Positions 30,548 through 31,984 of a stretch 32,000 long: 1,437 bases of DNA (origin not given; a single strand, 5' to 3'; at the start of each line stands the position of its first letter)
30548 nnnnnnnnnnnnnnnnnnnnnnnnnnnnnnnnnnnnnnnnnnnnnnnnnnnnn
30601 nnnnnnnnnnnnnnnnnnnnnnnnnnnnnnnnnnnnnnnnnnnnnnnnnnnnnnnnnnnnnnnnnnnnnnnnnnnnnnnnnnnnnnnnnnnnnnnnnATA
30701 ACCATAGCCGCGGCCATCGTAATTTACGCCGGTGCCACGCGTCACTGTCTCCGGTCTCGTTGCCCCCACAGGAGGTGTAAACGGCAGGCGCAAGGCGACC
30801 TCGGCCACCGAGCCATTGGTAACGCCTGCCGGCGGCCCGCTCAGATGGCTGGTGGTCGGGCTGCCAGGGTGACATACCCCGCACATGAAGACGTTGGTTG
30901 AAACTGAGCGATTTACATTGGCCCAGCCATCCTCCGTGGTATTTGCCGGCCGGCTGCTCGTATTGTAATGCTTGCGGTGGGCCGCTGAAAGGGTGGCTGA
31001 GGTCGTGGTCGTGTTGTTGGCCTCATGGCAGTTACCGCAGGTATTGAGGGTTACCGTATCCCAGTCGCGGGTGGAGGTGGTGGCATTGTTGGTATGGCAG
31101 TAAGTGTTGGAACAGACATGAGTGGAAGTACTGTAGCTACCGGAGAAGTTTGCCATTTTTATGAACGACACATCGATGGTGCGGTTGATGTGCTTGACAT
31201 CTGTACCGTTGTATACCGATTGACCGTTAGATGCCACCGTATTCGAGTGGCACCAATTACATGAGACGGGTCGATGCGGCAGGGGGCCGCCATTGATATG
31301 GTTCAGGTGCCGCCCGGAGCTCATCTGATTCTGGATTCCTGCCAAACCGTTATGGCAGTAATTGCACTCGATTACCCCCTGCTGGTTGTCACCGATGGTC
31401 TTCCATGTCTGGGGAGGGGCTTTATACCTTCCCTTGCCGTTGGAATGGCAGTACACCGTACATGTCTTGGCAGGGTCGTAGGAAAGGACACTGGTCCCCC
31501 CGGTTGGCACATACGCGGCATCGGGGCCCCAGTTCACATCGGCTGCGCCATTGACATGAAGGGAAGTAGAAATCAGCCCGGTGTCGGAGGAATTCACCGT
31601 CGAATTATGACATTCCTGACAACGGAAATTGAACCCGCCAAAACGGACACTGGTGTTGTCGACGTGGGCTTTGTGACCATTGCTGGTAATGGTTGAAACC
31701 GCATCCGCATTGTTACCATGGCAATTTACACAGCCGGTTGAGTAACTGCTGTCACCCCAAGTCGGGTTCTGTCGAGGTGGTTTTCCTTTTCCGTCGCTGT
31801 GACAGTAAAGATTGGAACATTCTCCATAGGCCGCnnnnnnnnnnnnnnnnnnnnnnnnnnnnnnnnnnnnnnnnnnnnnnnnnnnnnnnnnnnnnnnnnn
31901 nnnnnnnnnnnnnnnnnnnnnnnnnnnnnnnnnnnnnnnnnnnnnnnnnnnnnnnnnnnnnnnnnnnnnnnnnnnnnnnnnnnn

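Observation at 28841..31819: Hierarchical repeat architecture in the cytochrome: haem triads, 12-haem modules, and a duplicated module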

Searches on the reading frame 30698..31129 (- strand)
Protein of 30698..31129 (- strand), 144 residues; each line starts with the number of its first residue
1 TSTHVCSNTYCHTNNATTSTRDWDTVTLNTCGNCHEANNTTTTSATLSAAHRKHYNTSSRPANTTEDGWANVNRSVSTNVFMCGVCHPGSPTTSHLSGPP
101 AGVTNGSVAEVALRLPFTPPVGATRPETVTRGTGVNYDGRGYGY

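Call 39: search_protein_families(library=pfam, max_evalue=0.1, proteins=[window:30698-31129:-])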
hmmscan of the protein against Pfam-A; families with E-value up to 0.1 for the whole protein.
seq(144 aa): 5 families
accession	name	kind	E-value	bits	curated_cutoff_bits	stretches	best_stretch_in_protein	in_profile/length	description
PF09698.15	GSu_C4xC__C2xCH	-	0.0003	21.9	21.7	1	6-35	2-36/36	Geobacter CxxxxCH...CXXCH motif (GSu_C4xC__C2xCH)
PF22113.1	Mtrc-MtrF_II-IV_dom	-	0.0018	18.2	30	1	9-92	10-93/176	Outer membrane cytochrome MtrC/MtrF-like, domains II/IV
PF19750.4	DUF6237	-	0.0026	18.3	25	1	13-78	3-69/90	Family of unknown function (DUF6237)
PF14522.11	Cytochrome_C7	-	0.0049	17.1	24.8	0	27-93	12-54/67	Cytochrome c7 and related cytochrome c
PF15446.12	zf-PHD-like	-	0.014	15.4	27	1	11-90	52-132/170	PHD/FYVE-zinc-finger like domain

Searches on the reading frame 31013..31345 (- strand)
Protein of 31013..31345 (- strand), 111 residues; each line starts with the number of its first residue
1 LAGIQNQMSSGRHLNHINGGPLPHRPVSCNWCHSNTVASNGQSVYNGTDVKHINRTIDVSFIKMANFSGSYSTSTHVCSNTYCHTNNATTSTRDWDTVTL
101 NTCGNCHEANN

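Call 38: search_protein_families(library=pfam, max_evalue=0.1, proteins=[window:31013-31345:-])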
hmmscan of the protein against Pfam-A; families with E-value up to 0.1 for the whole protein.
seq(111 aa): 2 families
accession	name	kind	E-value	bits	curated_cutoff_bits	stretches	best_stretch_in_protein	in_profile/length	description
PF09698.15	GSu_C4xC__C2xCH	-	5.4e-05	24.2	21.7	1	78-107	2-36/36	Geobacter CxxxxCH...CXXCH motif (GSu_C4xC__C2xCH)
PF14522.11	Cytochrome_C7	-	0.0077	16.5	24.8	1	25-108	12-67/67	Cytochrome c7 and related cytochrome c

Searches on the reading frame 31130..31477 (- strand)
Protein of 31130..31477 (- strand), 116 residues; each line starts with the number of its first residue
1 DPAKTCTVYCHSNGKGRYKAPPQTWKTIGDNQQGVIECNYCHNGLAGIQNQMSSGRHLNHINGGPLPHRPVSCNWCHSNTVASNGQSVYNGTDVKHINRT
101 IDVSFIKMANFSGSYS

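Call 39: search_protein_families(library=pfam, max_evalue=0.1, proteins=[window:31130-31477:-])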
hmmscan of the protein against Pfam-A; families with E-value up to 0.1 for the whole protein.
seq(116 aa): 8 families
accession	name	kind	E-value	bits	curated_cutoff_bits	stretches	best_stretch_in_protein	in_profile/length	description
PF09698.15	GSu_C4xC__C2xCH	-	2.4e-07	31.7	21.7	1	5-42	1-36/36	Geobacter CxxxxCH...CXXCH motif (GSu_C4xC__C2xCH)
PF14522.11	Cytochrome_C7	-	0.003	17.8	24.8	1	34-83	12-54/67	Cytochrome c7 and related cytochrome c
PF14537.11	Cytochrom_c3_2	-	0.013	16.4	25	0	4-44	27-66/79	Cytochrome c3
PF02892.21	zf-BED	-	0.029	14.8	20.6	1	31-47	10-28/44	BED zinc finger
PF02085.21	Cytochrom_CIII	-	0.032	15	22.9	0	4-47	47-87/101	Class III cytochrome C family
PF14122.12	YokU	-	0.081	13.3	27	0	73-104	2-31/87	YokU-like protein, putative antitoxin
PF03150.19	CCP_MauG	-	0.099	13.7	25.6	0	70-99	21-51/149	Di-haem cytochrome c peroxidase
PF22113.1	Mtrc-MtrF_II-IV_dom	-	0.1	12.6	30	0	5-82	83-168/176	Outer membrane cytochrome MtrC/MtrF-like, domains II/IV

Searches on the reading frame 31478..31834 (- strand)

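Call 39: search_protein_families(library=pfam, max_evalue=0.1, proteins=[window:31478-31834:-])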
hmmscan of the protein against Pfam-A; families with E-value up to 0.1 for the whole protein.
seq(119 aa): 6 families
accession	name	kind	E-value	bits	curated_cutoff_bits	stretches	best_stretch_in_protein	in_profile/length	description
PF09698.15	GSu_C4xC__C2xCH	-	1e-10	42.6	21.7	1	6-39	2-36/36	Geobacter CxxxxCH...CXXCH motif (GSu_C4xC__C2xCH)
PF14537.11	Cytochrom_c3_2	-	0.00075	20.4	25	1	11-79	12-67/79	Cytochrome c3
PF14522.11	Cytochrome_C7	-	0.0063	16.8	24.8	0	54-82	5-26/67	Cytochrome c7 and related cytochrome c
PF02085.21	Cytochrom_CIII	-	0.011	16.5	22.9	0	11-82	36-88/101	Class III cytochrome C family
PF24734.1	DUF7685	-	0.038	14.3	27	0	35-56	2-25/43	Domain of unknown function (DUF7685)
PF07583.16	PSCyt2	-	0.085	13.2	29.8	0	55-81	164-190/209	Protein of unknown function (DUF1549)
